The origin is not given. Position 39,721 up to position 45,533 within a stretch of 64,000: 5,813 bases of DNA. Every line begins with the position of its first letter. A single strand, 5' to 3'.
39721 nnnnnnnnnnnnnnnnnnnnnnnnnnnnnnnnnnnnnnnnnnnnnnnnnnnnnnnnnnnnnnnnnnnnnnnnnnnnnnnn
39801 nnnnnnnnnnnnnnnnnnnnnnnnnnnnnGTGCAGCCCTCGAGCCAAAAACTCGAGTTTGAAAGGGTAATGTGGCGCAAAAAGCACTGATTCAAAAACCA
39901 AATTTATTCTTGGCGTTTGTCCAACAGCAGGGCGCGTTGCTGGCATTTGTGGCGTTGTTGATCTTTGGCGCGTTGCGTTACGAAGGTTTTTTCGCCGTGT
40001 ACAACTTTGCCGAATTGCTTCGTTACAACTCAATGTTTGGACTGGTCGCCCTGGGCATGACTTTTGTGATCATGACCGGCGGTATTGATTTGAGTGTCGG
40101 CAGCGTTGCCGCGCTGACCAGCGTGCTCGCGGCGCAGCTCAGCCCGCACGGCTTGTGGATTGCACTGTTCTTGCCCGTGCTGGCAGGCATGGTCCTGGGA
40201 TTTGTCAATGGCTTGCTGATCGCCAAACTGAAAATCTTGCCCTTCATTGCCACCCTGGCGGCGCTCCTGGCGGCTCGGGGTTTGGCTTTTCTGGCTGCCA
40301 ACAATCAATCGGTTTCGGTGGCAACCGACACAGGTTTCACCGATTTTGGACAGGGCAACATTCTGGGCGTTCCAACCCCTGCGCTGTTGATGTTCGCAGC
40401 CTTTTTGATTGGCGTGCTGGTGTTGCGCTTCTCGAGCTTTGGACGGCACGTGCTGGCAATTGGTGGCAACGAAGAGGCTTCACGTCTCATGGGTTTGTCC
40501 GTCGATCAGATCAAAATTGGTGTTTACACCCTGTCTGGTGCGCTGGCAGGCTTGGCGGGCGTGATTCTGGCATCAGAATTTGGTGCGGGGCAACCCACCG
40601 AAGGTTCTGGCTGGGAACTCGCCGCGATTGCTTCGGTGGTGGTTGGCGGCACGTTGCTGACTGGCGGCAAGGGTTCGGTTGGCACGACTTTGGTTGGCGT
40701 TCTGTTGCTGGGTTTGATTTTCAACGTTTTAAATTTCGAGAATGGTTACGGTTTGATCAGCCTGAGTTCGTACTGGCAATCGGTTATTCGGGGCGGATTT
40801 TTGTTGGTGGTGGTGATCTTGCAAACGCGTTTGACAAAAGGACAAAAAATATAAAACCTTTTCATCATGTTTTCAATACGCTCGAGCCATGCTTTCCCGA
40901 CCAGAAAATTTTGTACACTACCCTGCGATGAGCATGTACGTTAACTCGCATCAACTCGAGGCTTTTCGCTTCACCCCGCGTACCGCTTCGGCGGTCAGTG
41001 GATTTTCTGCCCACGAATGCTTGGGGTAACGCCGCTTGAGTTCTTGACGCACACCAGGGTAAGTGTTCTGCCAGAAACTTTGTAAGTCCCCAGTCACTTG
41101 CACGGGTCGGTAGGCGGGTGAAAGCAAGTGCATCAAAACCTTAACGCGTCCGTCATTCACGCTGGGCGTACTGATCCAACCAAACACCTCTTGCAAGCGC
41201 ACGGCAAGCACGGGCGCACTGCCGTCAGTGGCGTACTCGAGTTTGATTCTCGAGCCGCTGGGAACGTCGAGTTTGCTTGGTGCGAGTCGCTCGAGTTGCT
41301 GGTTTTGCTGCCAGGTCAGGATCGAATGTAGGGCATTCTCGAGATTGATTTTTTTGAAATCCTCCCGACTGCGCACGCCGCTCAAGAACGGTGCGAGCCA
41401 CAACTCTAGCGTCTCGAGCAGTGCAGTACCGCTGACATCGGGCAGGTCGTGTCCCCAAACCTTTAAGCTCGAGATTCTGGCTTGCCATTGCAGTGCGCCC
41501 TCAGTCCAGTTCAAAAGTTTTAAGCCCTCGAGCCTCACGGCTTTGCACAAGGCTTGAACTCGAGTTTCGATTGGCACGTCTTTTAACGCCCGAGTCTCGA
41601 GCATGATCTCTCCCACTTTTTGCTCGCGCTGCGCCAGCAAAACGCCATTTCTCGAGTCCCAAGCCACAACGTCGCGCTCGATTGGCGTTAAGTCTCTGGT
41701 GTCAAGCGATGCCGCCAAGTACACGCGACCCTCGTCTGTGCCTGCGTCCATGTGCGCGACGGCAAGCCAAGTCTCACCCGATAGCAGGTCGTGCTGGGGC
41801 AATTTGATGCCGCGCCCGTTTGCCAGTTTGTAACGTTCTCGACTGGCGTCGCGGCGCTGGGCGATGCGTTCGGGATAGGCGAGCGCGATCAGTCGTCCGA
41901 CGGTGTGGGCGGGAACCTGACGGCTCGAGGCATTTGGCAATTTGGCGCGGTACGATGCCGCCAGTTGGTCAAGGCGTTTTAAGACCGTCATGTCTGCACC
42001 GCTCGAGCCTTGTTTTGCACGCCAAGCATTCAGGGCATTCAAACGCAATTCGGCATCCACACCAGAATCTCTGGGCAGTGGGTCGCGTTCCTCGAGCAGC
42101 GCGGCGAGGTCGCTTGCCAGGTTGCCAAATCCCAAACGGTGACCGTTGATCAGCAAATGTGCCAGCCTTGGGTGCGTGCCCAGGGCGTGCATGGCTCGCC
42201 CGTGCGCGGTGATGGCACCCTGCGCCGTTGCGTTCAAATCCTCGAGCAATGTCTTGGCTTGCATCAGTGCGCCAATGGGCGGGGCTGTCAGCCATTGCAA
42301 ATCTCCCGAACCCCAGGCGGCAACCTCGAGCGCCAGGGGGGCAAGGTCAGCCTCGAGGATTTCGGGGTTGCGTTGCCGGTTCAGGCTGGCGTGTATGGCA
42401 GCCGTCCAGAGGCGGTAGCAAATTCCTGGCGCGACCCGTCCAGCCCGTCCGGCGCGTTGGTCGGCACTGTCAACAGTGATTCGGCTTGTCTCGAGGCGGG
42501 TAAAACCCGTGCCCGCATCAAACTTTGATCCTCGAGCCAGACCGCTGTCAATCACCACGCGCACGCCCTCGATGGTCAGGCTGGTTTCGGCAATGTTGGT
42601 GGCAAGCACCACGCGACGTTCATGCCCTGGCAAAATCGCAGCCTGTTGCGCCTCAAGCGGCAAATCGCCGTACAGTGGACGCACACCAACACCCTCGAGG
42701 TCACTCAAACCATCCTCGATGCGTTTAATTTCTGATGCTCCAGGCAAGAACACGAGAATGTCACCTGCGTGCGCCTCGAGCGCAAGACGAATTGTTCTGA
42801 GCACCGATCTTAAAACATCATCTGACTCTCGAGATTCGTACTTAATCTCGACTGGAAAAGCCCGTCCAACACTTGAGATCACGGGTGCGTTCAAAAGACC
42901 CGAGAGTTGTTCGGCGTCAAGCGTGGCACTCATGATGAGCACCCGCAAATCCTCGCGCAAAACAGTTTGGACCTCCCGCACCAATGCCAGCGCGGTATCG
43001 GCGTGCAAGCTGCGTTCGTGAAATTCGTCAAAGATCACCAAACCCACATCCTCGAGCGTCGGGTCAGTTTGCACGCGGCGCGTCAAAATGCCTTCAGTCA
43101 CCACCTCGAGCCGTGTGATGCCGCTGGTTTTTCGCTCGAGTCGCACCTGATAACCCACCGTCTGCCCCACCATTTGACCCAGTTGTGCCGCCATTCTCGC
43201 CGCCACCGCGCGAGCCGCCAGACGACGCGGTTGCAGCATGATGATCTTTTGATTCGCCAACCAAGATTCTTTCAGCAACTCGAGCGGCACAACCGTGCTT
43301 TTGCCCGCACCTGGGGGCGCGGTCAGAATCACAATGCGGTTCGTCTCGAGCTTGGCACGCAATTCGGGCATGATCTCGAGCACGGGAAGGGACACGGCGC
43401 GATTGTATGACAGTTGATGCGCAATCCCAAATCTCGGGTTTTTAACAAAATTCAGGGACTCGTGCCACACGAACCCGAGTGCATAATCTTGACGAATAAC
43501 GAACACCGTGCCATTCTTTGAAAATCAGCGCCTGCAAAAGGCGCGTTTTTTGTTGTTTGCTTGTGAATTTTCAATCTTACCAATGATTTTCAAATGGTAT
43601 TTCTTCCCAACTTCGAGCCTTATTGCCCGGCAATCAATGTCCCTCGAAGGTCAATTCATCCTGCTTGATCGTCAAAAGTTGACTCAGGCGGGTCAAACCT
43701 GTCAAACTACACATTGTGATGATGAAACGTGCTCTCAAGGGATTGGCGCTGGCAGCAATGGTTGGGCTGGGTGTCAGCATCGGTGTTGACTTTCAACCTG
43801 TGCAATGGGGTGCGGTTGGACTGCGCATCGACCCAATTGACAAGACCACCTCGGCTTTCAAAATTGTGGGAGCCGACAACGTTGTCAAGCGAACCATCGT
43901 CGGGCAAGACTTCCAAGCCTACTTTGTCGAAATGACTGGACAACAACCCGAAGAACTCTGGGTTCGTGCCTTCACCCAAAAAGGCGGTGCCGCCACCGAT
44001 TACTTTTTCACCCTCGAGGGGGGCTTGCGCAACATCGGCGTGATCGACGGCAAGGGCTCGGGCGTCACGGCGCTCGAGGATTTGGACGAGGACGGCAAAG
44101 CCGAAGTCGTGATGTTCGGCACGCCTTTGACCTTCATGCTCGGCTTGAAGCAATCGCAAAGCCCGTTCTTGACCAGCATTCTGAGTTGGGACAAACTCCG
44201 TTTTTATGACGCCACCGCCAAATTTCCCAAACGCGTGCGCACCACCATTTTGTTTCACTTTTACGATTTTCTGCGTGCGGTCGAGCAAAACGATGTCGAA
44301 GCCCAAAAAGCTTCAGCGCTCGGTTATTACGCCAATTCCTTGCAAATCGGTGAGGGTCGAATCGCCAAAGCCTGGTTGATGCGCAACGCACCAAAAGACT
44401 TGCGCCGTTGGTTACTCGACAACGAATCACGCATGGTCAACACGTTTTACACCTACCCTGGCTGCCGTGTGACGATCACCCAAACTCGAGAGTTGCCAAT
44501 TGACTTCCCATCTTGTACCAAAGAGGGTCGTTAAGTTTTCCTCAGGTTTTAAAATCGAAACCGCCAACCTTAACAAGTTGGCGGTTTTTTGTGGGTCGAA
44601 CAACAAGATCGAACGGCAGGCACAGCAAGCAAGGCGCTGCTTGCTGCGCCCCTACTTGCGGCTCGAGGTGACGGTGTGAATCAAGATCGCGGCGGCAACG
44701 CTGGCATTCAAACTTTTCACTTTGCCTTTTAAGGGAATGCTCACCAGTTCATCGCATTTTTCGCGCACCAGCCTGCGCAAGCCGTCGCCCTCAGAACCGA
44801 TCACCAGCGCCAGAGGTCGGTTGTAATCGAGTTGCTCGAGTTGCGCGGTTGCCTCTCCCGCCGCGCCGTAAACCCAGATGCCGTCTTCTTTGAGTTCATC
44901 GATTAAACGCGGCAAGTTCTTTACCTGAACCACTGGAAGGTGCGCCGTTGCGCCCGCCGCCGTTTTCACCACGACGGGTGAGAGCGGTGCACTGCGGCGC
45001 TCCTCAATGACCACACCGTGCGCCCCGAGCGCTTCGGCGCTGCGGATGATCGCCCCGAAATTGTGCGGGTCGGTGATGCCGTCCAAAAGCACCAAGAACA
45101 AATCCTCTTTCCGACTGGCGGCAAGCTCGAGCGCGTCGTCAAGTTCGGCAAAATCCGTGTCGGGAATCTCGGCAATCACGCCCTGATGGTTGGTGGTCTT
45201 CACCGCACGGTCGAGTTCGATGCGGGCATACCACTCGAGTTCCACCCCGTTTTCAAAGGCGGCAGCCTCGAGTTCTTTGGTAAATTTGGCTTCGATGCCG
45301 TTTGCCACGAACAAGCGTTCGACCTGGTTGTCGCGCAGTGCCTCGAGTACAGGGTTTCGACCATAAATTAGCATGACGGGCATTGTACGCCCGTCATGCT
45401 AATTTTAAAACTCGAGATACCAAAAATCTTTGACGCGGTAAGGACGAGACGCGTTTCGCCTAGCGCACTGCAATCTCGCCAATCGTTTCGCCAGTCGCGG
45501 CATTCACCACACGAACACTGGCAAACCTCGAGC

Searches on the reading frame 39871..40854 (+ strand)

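Call 20: search_protein_families(library=pfam, proteins=[window:39871-40854:+])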
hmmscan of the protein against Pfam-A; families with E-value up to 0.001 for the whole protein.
window:39871-40854:+ (327 aa): 1 family
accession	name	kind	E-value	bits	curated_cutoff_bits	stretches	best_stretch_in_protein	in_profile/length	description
PF02653.21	BPD_transp_2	-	5.1e-41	141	26.8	1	47-315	3-269/269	Branched-chain amino acid transport system / permease component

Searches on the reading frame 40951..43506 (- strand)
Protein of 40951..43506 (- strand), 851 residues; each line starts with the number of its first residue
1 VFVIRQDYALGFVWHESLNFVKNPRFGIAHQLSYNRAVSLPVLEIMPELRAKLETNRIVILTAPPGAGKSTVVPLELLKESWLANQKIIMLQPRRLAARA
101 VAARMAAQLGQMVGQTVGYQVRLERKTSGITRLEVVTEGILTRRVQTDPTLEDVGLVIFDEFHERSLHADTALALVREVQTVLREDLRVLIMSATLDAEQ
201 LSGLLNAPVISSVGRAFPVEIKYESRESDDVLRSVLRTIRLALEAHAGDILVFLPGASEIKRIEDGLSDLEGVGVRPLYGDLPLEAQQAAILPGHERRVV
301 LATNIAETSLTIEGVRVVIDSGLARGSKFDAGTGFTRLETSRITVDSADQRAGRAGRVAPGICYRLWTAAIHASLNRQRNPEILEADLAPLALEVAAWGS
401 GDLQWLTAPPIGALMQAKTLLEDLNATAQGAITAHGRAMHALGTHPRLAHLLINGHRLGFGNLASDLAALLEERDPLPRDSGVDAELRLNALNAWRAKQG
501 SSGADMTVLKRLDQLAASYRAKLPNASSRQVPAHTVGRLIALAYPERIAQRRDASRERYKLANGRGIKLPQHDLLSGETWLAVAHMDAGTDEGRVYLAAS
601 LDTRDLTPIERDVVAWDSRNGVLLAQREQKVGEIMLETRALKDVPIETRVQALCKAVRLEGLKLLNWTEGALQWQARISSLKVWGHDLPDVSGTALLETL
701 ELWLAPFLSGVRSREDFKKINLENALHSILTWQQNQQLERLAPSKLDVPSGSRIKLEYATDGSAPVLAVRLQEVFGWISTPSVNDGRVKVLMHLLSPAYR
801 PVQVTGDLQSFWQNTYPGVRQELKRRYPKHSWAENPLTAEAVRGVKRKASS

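Call 20: search_protein_families(library=pfam, proteins=[window:40951-43506:-])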
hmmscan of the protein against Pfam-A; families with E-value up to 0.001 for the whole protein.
window:40951-43506:- (851 aa): 7 families
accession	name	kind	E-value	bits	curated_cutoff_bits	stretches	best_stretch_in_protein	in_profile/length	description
PF08482.15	HrpB_C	-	5.2e-52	176.1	25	1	703-836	1-133/133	ATP-dependent helicase C-terminal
PF00271.37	Helicase_C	-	8.6e-12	45.7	23.5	1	241-358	10-109/110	Helicase conserved C-terminal domain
PF00270.35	DEAD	-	4.3e-11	43.3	26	1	54-199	12-162/167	DEAD/DEAH box helicase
PF24473.1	CON_HrpB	-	1.2e-08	35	27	1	610-641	4-35/35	ATP-dependent RNA helicase HrpB, connector region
PF13245.12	AAA_19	-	0.00018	22.1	25.1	1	55-179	10-114/134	AAA domain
PF07652.20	Flavi_DEAD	-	0.00037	20.9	21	1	56-164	4-106/148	Flavivirus DEAD domain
PF13604.12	AAA_30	-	0.00066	19.9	27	0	55-163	17-98/191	AAA domain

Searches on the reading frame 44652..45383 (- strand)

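Call 20: search_protein_families(library=pfam, proteins=[window:44652-45383:-])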
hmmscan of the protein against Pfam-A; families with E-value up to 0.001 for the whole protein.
window:44652-45383:- (243 aa): 2 families
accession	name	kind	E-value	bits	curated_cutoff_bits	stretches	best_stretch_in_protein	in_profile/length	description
PF00588.24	SpoU_methylase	-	4.6e-44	150.4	29.7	1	97-236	3-142/142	SpoU rRNA Methylase family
PF08032.17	SpoU_sub_bind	-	2.2e-16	60.4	22.8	1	5-74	1-71/76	RNA 2'-O ribose methyltransferase substrate binding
